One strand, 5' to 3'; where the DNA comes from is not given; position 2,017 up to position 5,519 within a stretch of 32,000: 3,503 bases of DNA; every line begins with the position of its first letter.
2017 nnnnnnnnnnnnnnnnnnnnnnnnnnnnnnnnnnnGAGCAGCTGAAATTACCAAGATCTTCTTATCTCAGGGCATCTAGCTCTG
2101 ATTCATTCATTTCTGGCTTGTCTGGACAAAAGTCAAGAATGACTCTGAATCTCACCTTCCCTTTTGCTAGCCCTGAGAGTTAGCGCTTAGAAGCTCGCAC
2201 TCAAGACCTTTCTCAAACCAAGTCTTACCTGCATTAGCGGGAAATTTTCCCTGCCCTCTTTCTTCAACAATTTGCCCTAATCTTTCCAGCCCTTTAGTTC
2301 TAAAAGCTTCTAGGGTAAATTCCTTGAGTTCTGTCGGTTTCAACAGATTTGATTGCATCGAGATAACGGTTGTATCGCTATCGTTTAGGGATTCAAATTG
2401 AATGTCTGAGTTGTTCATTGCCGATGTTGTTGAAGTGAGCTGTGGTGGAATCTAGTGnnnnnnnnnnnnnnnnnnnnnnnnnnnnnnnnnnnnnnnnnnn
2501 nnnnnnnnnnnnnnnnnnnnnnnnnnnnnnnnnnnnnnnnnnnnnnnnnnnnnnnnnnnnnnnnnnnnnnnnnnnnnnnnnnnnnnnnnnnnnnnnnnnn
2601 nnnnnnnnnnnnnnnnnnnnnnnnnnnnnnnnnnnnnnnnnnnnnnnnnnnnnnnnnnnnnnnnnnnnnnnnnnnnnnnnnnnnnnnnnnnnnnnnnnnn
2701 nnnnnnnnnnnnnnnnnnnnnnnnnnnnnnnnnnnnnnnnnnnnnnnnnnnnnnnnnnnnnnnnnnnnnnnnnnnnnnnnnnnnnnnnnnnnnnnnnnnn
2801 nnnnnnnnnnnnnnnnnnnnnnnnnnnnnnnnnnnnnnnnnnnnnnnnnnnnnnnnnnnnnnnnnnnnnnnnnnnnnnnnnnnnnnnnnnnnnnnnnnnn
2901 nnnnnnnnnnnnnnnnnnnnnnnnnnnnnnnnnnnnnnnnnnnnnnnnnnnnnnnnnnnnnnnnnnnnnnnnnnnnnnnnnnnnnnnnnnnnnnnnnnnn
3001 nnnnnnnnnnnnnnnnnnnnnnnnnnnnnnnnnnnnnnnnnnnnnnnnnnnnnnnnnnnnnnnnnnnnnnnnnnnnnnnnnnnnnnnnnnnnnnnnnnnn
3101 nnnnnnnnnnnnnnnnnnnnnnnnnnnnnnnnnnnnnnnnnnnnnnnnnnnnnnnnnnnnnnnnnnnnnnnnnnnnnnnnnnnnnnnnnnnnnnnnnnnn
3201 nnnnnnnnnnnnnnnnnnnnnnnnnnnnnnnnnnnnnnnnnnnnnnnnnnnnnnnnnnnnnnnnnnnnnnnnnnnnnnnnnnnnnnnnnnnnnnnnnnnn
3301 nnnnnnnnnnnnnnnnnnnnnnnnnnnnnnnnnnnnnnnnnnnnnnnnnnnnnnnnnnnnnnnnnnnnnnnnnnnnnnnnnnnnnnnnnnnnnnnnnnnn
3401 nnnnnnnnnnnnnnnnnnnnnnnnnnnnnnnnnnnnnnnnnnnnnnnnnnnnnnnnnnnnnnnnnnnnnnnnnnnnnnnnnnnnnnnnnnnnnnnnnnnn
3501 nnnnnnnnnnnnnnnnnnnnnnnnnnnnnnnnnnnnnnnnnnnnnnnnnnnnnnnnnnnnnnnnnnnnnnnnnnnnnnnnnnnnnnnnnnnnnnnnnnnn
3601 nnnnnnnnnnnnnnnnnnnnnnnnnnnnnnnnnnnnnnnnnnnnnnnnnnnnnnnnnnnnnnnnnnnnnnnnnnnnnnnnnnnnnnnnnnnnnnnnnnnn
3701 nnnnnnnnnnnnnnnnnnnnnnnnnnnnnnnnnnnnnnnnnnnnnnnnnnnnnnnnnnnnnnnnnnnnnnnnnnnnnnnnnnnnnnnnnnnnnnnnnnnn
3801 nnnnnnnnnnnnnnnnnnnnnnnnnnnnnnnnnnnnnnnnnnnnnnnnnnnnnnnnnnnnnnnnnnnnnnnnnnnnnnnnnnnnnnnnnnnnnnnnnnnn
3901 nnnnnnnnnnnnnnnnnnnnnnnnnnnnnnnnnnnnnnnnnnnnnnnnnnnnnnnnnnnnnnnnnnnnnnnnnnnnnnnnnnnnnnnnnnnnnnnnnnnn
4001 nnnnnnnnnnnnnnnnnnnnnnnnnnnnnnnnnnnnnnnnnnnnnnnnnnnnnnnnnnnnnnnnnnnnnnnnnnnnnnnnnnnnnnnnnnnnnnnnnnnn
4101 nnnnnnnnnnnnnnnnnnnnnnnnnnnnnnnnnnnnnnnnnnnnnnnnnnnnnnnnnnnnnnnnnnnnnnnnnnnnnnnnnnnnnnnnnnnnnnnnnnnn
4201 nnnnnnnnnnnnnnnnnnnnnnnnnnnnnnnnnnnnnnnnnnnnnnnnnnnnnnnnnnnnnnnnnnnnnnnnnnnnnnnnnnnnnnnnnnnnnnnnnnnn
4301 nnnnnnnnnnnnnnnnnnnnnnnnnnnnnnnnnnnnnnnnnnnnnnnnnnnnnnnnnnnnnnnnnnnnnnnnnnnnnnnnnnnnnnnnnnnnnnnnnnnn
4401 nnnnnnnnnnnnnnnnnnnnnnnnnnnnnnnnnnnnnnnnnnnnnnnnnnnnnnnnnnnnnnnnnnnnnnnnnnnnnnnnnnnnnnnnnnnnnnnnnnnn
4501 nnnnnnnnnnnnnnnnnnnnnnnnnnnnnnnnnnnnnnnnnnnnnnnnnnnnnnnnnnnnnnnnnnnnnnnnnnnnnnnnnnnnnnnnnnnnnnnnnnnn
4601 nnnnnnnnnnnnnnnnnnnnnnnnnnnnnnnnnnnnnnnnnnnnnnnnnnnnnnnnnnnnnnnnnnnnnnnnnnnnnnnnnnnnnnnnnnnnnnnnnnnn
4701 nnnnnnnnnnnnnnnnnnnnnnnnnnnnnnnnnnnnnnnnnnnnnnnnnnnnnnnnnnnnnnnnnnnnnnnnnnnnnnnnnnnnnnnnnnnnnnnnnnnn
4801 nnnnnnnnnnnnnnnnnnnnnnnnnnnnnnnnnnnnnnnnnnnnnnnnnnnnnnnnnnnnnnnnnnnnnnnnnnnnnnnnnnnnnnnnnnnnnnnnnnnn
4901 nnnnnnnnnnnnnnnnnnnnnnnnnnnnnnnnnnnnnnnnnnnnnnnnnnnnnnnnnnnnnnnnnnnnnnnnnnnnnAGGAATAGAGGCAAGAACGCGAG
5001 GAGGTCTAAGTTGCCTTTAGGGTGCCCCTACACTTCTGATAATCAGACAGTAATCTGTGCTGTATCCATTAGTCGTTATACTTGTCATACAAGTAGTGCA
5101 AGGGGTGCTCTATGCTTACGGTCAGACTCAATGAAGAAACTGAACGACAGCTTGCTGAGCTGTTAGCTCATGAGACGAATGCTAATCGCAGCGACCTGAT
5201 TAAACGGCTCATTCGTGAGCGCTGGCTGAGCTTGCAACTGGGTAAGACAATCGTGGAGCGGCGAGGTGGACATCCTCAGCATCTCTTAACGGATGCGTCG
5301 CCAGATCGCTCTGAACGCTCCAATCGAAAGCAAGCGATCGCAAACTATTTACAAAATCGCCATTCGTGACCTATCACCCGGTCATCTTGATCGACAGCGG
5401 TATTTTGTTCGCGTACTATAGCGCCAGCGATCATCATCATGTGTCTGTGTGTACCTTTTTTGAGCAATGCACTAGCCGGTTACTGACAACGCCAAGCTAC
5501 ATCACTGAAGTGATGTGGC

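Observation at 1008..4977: Compact minus-strand cluster of a dynamin-like GTPase, three tandem KGK-domain genes and a minimal HNH nuclease: a candidate undescribed system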

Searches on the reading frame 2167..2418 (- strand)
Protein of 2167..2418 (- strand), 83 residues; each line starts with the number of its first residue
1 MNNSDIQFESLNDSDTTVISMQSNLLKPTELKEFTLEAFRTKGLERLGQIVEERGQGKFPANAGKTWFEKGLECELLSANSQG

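Call 3: search_protein_families(library=pfam, proteins=[window:2167-2418:-], max_evalue=0.01)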
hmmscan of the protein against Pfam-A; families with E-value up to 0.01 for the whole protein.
window:2167-2418:- (83 aa): 1 family
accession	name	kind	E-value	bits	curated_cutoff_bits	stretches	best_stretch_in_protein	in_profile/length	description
PF08872.15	KGK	-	5.4e-07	30.5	25.6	1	7-82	2-77/119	KGK domain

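Call 4: search_protein_families(library=padloc, proteins=[window:2167-2418:-], max_evalue=0.01)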
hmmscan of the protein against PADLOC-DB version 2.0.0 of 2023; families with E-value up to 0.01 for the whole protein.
window:2167-2418:- (83 aa): 0 families

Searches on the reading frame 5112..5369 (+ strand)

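Call 3: search_protein_families(library=pfam, proteins=[window:5112-5369:+], max_evalue=0.01)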
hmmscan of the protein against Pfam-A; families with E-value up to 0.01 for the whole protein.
window:5112-5369:+ (85 aa): 3 families
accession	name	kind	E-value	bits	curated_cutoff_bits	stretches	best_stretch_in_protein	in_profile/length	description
PF01402.27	RHH_1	-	0.00093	19.5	20.5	1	2-37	2-36/39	Ribbon-helix-helix protein, copG family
PF19807.5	DUF6290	-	0.0013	19.3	27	1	2-37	4-38/72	Family of unknown function (DUF6290)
PF20002.4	fvmX3-analog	-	0.0076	16.8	27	1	16-72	28-85/89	FtsH ternary system domain X3-analog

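Call 4: search_protein_families(library=padloc, proteins=[window:5112-5369:+], max_evalue=0.01)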
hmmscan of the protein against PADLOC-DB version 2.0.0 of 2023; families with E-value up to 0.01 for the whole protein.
window:5112-5369:+ (85 aa): 0 families
